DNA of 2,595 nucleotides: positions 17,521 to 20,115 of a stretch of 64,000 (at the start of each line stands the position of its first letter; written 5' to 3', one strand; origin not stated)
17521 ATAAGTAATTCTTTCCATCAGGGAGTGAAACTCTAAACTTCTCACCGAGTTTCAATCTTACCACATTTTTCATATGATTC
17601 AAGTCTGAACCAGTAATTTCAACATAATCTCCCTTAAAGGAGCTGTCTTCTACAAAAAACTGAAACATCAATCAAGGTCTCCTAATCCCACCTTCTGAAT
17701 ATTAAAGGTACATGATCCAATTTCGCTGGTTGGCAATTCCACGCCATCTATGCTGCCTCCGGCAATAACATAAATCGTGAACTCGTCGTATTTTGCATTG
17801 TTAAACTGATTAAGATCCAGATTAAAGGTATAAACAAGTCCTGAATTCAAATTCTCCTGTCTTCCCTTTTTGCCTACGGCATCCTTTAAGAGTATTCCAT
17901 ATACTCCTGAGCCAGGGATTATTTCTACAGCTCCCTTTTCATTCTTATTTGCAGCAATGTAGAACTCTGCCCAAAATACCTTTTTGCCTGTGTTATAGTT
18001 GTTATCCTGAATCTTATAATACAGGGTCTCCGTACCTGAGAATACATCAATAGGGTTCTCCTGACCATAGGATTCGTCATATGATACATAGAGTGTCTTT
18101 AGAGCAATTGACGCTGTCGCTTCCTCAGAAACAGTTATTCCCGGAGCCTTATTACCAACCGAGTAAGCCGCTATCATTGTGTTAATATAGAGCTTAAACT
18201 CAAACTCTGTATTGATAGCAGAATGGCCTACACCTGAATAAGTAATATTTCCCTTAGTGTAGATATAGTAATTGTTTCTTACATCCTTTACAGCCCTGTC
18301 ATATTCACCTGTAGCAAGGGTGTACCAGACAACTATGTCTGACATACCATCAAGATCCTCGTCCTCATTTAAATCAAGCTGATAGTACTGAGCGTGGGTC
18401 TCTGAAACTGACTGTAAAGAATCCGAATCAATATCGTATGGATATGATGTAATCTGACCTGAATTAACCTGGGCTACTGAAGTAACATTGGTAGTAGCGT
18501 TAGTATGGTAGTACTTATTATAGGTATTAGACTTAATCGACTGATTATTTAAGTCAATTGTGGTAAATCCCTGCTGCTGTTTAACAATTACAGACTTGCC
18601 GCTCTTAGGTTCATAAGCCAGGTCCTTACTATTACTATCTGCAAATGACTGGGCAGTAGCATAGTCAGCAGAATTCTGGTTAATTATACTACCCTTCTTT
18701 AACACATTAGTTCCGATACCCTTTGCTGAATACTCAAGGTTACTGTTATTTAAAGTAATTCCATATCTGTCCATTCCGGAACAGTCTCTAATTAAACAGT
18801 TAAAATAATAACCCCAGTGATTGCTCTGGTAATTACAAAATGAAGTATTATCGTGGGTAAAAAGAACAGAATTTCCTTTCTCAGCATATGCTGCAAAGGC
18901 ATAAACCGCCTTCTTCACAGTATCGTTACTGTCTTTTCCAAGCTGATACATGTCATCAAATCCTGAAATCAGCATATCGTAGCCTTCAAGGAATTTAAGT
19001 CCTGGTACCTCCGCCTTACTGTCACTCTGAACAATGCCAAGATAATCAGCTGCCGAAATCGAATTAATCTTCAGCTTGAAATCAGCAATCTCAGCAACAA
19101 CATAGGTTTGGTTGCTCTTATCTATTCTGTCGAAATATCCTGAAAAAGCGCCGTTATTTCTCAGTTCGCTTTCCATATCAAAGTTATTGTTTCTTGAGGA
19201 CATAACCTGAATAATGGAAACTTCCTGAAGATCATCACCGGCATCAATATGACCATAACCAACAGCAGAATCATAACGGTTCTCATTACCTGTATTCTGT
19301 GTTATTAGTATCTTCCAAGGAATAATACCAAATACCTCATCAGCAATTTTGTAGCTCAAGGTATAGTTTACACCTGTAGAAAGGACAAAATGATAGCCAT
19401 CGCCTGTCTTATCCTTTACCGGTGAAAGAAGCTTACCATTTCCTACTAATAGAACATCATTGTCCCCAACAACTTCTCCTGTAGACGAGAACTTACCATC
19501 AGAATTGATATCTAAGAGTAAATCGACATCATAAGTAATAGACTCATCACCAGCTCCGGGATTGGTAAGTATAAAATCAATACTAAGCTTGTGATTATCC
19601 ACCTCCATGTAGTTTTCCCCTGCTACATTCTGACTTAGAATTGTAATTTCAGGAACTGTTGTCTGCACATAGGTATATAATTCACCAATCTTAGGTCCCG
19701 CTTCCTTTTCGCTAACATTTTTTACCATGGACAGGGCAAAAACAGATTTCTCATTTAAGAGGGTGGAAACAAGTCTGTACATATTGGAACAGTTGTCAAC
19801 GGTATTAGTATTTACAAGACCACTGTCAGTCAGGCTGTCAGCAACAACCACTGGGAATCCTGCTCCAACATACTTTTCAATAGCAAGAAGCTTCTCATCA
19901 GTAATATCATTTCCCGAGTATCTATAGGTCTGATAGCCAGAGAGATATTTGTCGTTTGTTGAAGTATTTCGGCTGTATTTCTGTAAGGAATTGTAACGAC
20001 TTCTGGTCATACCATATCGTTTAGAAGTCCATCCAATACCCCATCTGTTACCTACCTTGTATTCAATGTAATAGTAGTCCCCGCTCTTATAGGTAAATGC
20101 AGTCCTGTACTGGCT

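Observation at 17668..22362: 1564-aa non-pilin secreted protein as the terminal gene of a Gram-positive type IV pilus operon (possible PilY1-like pilus-associated factor)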

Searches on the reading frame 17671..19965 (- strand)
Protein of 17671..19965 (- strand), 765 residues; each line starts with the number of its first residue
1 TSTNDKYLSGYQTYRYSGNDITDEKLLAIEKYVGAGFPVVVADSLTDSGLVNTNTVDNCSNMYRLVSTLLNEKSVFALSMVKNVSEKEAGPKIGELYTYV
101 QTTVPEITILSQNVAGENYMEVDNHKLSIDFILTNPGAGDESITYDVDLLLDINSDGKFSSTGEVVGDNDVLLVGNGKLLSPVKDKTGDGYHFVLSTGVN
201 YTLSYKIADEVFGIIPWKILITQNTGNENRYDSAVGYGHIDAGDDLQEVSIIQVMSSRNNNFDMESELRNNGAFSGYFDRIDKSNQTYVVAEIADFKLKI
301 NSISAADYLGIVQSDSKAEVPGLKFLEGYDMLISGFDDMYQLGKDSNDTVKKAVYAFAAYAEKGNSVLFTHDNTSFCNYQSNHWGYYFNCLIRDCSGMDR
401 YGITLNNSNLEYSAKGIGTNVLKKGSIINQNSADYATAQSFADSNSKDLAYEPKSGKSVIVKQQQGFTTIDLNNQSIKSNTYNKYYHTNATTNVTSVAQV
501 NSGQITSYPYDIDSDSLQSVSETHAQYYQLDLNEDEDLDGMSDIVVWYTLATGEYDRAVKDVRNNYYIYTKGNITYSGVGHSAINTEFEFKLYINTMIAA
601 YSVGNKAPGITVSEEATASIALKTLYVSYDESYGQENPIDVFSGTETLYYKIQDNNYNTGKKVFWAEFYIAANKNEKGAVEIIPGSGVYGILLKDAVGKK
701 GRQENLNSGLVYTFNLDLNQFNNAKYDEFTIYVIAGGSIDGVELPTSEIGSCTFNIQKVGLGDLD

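Call 46: predict_structure(alignment_id=A4)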
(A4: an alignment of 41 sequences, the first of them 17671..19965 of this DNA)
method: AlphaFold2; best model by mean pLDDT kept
length: 765 residues; sequences in the alignment: 41
mean_pLDDT: 69.4   pTM: 0.76
mean pLDDT of the five models: 69.4, 69.3, 69.1, 67.1, 63.3
residues with pLDDT >= 90: 66; 70-90: 333; 50-70: 251; < 50: 115
segments of 3 or more residues with pLDDT < 50: 1-17, 87-91, 162-165, 167-169, 274-285, 409-416, 471-490, 618-622, 632-635, 673-702
pLDDT, mean of each block of 10 residues (from residue 1): 32 44 76 73 86 78 86 79 53 51 73 70 89 74 81 76 51 78 63 83 84 86 74 87 89 80 56 48 54 85 88 84 91 85 73 88 87 64 77 73 51 49 69 79 65 65 60 45 41 82 86 82 80 67 85 73 86 89 84 92 73 55 53 50 68 63 57 45 41 30 55 71 64 57 59 65 54
secondary structure, 60 per line:
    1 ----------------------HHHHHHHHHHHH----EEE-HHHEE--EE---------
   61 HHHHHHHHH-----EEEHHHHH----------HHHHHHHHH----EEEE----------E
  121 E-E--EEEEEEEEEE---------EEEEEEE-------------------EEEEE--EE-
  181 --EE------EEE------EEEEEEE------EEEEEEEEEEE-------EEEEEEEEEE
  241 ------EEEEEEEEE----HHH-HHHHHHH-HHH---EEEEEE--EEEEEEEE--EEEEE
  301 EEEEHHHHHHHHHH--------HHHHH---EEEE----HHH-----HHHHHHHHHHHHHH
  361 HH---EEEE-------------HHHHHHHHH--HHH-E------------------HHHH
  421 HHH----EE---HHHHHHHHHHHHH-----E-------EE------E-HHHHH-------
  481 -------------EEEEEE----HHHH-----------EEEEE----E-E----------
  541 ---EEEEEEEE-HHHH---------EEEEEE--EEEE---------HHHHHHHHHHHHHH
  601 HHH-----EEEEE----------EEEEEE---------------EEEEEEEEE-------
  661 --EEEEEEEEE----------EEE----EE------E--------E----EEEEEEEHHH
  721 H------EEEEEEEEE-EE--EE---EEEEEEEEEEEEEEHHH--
elements in order (helices of 4 or more, strands of 3 or more residues): H23-34 E39-41 H61-69 E75-77 H78-82 H93-101 E106-109 E126-135 E145-151 E171-175 E191-193 E200-206 E213-223 E231-240 E247-255 H264-270 E278-283 E286-293 E296-304 H305-314 H323-327 E331-334 H347-362 E366-369 H383-391 H417-423 H433-445 H469-473 E494-499 H504-507 E519-523 E544-551 H553-556 E566-571 E574-577 H587-603 E609-613 E624-629 E645-653 E663-671 E682-684 E711-717 H718-721 E728-736 E747-760

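Call 48: fold_search(model_id=the predicted structure, library=pdb)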
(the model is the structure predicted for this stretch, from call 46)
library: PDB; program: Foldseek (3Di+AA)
matches with E <= 10: 1908; with E <= 0.001: 31
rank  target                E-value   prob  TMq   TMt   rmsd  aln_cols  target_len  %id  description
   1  8k2h_B                1.3e-06  1.00  0.12  0.16  18.4       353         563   12  Crystal structure of Group 2Oligosaccharide/Monosaccharide-releasing beta-N-acetylhexosaminidase NgaAt from Arabidopsi (released 2024-04-24)
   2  8k2j                  4.3e-05  0.98  0.12  0.16  19.7       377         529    8  Crystal structure of Group 3 Oligosaccharide/Monosaccharide-releasing beta-N-acetylgalactosaminidase NgaDssm, apo form (released 2024-04-24)
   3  8k2g_A                4.6e-05  0.95  0.11  0.16  19.6       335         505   10  Crystal structure of Group 1 Oligosaccharide-releasing beta-N-acetylgalactosaminidase NgaCa from Cohnella abietis, apo (released 2024-04-24)
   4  8k2f                  4.8e-05  0.94  0.11  0.16  18.6       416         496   11  Crystal structure of Group 1 oligosaccharide-releasing beta-N-acetylgalactosaminidase NgaCa from Cohnella abietis, apo 1 (released 2024-04-24)
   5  8k2m                  6.4e-05  0.94  0.11  0.14  19.5       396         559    9  Crystal structure of Group 4 Monosaccharide-releasing beta-N-acetylgalactosaminidase NgaP2 from Paenibacillus sp. TS12 i (released 2024-04-24)
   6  8p4l_A                1.2e-04  0.82  0.10  0.13  18.3       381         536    8  Beta-N-acetylgalactosaminidase from Niabella aurantiaca (released 2024-01-17)
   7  8k2l                  1.3e-04  0.91  0.11  0.14  19.0       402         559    9  Crystal structure of Group 4 Monosaccharide-releasing beta-N-acetylgalactosaminidase NgaP2 from Paenibacillus sp. TS12,  (released 2024-04-24)
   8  5fqe_A                1.6e-04  0.97  0.11  0.14  19.6       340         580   11  The details of glycolipid glycan hydrolysis by the structural analysis of a family 123 glycoside hydrolase from Clostr (released 2016-03-30)
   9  5fqf_A                1.7e-04  0.96  0.11  0.14  19.4       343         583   11  The details of glycolipid glycan hydrolysis by the structural analysis of a family 123 glycoside hydrolase from Clostr (released 2016-03-30)
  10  5fqg_A                1.7e-04  0.94  0.11  0.14  19.8       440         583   10  The details of glycolipid glycan hydrolysis by the structural analysis of a family 123 glycoside hydrolase from Clostr (released 2016-03-30)
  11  5fqe_B                1.9e-04  0.92  0.11  0.14  19.6       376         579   10  The details of glycolipid glycan hydrolysis by the structural analysis of a family 123 glycoside hydrolase from Clostr (released 2016-03-30)
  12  9gmj                  1.9e-04  0.91  0.10  0.13  18.9       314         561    9  The crystal structure of ManDH5 Selenomethionine derivative at 1.6 Angstroms resolution - a beta-D-Mannanase of GH5 fami (released 2025-09-10)
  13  9gpc                  1.9e-04  0.90  0.10  0.13  19.3       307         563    9  The crystal structure of ManDH5 E303Q mutant at 1.4 Angstroms Resolution - a beta-D-Mannanase of GH5 family from Dictyog (released 2025-09-17)
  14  5vt4_A                2.0e-04  0.96  0.12  0.13  13.6       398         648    5  Sco GlgEI-V279S in complex with a pyrolidene-based methyl-phosphonate compound (released 2017-06-07)
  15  9gpg_A                2.2e-04  0.93  0.11  0.14  19.6       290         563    9  Complex of ManDH5 native enzyme with Mannobiose after co crystallization with Mannopentaose at 1.7 angstroms resolutio (released 2025-09-17)
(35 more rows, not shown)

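Call 49: search_protein_representatives(alignment_id=A5)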
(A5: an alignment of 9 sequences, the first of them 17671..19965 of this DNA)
Query: 9 sequences, 800 profile positions. Proteins with E-value up to 0.001 (for the whole library): 2053; up to 1e-10: 1887; up to 1e-30: 1606. The best 150 are listed.
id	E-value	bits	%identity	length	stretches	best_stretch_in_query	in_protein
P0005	1.7e-256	870.3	-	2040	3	2-800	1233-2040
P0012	1.4e-255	867.3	-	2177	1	5-799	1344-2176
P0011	4.8e-243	825.8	-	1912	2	3-800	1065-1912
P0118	1.7e-239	814.0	-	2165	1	3-800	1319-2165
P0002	1.4e-230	784.5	-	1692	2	2-800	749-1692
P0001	1.0e-216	738.7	-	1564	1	2-800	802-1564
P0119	2.2e-187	641.7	-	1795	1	5-800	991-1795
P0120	1.4e-186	639.0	-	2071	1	6-799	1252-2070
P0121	4.3e-186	637.4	-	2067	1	5-800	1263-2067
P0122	2.5e-182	625.0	-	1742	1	1-799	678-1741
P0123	1.2e-181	622.7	-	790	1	50-799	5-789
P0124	2.5e-180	618.4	-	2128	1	7-800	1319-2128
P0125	5.6e-178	610.6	-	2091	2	9-800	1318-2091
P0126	2.9e-177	608.2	-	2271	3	319-800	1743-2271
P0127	3.6e-176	604.6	-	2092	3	318-800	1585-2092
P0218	2.7e-136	472.7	-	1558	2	313-800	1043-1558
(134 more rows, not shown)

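Call 87: fold_search(model_id=the predicted structure, library=viral)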
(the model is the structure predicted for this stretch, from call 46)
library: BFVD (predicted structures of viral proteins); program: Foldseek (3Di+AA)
matches with E <= 10: 1207; with E <= 0.001: 20
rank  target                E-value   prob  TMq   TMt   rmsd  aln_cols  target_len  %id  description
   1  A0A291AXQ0            2.9e-05  0.97  0.11  0.18  20.1       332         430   10  SGNH hydrolase-type esterase domain-containing protein [Shigella phage Sf12]
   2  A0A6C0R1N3            3.8e-05  0.84  0.14  0.13  32.3       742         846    9  PKD/Chitinase domain-containing protein [Alteromonas phage vB_AmeM_PT11-V22]
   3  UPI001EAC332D         4.7e-05  0.77  0.11  0.07  26.0       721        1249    6  (no name look-up for this kind of identifier)
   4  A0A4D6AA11            6.3e-05  0.91  0.10  0.10  16.2       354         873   11  (no name in the UniProt tables at hand)
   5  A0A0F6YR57            6.6e-05  0.30  0.11  0.11  36.7       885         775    9  Putative YapH protein [Sinorhizobium phage phiN3]
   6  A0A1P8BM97            8.8e-05  0.92  0.11  0.10  14.7       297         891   11  (no name in the UniProt tables at hand)
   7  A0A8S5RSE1            1.3e-04  0.75  0.11  0.15  18.0       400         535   12  XynB-like protein [Siphoviridae sp. ctFBb37]
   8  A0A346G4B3            1.3e-04  0.47  0.07  0.12  17.6       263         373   11  (no name in the UniProt tables at hand)
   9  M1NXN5                1.7e-04  0.38  0.11  0.08  31.5       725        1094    8  (no name in the UniProt tables at hand)
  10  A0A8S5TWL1            1.8e-04  0.47  0.11  0.10  29.4       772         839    8  Tail protein [Siphoviridae sp. ctcx61]
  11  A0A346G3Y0            2.3e-04  0.96  0.10  0.26  14.5       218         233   10  (no name in the UniProt tables at hand)
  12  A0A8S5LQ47            2.7e-04  0.44  0.11  0.11  31.5       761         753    9  Uncharacterized protein [Myoviridae sp. ct0f722]
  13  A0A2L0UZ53            2.8e-04  0.41  0.11  0.08  33.0       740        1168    8  Putative internalin [Agrobacterium phage Atu_ph07]
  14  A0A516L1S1            3.2e-04  0.95  0.12  0.12  15.4       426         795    8  (no name in the UniProt tables at hand)
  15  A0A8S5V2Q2            3.6e-04  1.00  0.12  0.33   5.4       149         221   13  Uncharacterized protein [CrAss-like virus sp. ctelJ1]
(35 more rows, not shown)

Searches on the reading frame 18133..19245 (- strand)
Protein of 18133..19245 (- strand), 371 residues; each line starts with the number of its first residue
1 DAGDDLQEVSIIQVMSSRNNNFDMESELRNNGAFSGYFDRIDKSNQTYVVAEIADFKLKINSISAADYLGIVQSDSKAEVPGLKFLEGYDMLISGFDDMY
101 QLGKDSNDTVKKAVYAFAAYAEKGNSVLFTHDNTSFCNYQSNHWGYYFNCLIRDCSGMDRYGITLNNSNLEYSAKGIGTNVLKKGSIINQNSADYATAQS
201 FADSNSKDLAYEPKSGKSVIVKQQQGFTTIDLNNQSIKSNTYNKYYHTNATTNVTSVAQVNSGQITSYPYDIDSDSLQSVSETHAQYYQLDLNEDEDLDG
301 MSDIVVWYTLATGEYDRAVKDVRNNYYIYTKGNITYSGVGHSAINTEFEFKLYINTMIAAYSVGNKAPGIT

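Call 56: search_solved_structures(query=A6, max_evalue=10, show_alignments=3)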
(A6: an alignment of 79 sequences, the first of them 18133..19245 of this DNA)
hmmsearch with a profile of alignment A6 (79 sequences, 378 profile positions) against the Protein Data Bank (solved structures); distinct sequences matched with E-value up to 10: 1.
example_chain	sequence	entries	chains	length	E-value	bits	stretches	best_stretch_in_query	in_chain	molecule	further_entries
21tv_A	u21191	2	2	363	0.43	13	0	257-308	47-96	Ozoralizumab (OZR) | anti-TNF-alpha nanobodies, TNF30, derived from Ozoralizumab (OZR)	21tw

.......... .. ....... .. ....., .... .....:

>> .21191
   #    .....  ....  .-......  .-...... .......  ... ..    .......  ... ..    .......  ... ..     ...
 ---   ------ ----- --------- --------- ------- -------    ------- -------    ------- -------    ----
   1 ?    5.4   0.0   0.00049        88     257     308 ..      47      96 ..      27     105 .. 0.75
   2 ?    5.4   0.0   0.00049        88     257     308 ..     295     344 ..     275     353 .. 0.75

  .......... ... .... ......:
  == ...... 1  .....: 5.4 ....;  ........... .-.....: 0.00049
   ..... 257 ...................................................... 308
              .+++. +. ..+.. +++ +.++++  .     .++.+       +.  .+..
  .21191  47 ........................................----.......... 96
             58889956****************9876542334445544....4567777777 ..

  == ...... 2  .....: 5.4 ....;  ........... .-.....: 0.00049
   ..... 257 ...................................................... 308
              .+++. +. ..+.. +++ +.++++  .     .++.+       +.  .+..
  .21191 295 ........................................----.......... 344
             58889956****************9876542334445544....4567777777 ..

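Call 57: search_protein_families(library=pfam, alignment_id=A6, max_evalue=1)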
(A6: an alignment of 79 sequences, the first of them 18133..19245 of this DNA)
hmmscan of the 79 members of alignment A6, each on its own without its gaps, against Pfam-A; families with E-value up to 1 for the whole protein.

A. member 1, window:18133-19245:- (371 aa): 2 families
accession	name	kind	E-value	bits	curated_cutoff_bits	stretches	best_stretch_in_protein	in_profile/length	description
PF16480.10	DUF5057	-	4.4e-15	56.4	27.9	1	6-132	252-378/378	Domain of unknown function (DUF5057)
PF24932.1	UBA_NBR1_C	-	0.34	11.3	27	0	226-243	12-29/40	Next to BRCA1 gene 1 protein-like, C-terminal UBA domain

B. families by the number of members that match (of 79 scanned): 39 families (the first 25 are shown)
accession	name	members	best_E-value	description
PF16480.10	DUF5057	79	1.3e-25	Domain of unknown function (DUF5057)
PF19489.4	SLT_4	6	0.043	Transglycosylase SLT domain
PF23144.1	Fn3_PTPRU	3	0.036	Receptor-type tyrosine-protein phosphatase U Fn3 domain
PF06283.17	ThuA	2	0.0015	Trehalose utilisation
PF18650.6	IMPa_N_2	2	0.002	Immunomodulating metalloprotease N-terminal domain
PF22487.1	CRASP-2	1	0.00051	Complement regulator-acquiring surface protein 2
PF24219.2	DUF7438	1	0.0016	Family of unknown function (DUF7438)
PF18649.7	EcpB_C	1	0.0073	EcpB C-terminal domain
PF19614.4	DUF6119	1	0.0073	Family of unknown function (DUF6119)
PF17892.7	Cadherin_5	1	0.0077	Cadherin-like domain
PF02306.20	Phage_G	1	0.051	Major spike protein (G protein)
PF24489.1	Ig_J_second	1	0.054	Tip attachment protein J second Ig-like domain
PF16355.11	DUF4982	1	0.067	Domain of unknown function (DUF4982)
PF23357.1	DUF7088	1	0.069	Domain of unknown function (DUF7088)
PF20880.2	G1_gp67_N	1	0.069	Phage G1 gp67, N-terminal domain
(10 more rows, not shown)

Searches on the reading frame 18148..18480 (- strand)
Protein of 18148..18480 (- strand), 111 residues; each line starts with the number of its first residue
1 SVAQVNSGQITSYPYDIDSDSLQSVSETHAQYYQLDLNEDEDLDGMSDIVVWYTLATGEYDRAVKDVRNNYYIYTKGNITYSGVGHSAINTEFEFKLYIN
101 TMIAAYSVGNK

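Call 25: find_homologous_proteins(query=A2, max_evalue=0.00001)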
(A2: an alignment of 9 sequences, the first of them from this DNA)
Query A2 (9 sequences) (111 aa, profile of the alignment): 104 proteins with E <= 0.00001 among 3456 candidates.
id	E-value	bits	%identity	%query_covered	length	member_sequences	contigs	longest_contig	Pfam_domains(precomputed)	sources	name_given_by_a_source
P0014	7.2e-38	147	50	95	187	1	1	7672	-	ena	-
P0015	6.3e-37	144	57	93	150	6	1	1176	-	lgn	-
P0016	1.5e-36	142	55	98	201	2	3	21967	-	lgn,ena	-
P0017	4.9e-36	141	54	97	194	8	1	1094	-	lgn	-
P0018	6.5e-36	140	47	95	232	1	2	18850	-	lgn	-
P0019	1.1e-35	140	50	95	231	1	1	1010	-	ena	-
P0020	1.2e-35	140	46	97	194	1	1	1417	-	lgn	-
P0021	1.2e-35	140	58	95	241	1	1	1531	-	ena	-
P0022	3.0e-35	138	56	90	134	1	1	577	-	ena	-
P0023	6.2e-35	137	40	95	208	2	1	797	-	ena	-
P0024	2.3e-34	135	48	92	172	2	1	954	-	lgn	-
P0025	2.5e-34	135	48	94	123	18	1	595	-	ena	-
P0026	1.2e-33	133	46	96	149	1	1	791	-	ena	-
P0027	3.9e-33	131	48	94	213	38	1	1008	-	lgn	-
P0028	7.5e-33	131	49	94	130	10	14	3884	-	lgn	-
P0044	5.2e-25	105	41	95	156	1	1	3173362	-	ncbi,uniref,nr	ncbi:hypothetical protein AGR56_05005 [Clostridium sp. DMHC 10]|uniref:hypothetical protein n=1 Tax=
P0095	7.8e-12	63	61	44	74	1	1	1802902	-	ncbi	-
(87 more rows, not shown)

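Call 71: find_encoding_contigs(protein=P0044, flank=10000, max_places=1)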
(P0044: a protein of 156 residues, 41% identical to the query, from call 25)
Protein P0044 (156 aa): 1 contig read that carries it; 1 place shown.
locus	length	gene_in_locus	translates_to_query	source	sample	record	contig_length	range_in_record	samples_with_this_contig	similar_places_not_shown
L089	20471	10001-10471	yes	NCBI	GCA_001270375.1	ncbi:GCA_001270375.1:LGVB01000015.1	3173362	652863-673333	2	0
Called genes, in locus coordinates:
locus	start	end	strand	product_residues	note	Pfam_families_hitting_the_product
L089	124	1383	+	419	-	PF28597:T2SSF_N (weak), PF00482:T2SSF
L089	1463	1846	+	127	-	PF07963:N_methyl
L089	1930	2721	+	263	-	PF06750:A24_N_bact, PF01478:Peptidase_A24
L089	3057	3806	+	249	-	PF11104:PilM_2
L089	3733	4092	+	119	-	PF11104:PilM_2 (weak)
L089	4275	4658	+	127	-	-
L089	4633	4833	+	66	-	PF04612:T2SSM (weak)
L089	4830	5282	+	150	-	PF04350:PilO (faint)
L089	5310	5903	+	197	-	PF07963:N_methyl (weak)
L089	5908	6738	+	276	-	PF07963:N_methyl (weak)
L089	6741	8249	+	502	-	-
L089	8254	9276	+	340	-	-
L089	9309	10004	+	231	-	-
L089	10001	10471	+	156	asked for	-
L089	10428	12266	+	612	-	-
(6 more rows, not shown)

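Call 72: find_encoding_contigs(protein=P0095, flank=10000, max_places=1)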
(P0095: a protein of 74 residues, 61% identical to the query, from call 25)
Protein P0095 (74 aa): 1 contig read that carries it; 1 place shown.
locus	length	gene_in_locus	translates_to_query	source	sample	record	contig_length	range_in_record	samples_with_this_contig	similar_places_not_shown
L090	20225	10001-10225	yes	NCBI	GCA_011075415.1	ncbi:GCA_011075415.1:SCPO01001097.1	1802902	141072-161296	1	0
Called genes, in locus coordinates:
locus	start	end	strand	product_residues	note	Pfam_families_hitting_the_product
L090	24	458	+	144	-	PF07963:N_methyl (weak)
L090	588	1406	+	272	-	-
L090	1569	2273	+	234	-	-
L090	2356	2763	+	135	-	-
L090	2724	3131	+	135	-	-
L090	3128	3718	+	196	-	-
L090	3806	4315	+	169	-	PF07963:N_methyl (weak)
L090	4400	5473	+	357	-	PF07963:N_methyl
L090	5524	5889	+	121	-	-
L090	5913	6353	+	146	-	-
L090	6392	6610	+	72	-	-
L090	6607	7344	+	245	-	-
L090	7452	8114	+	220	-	-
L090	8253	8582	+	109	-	-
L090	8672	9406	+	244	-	-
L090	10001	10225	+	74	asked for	-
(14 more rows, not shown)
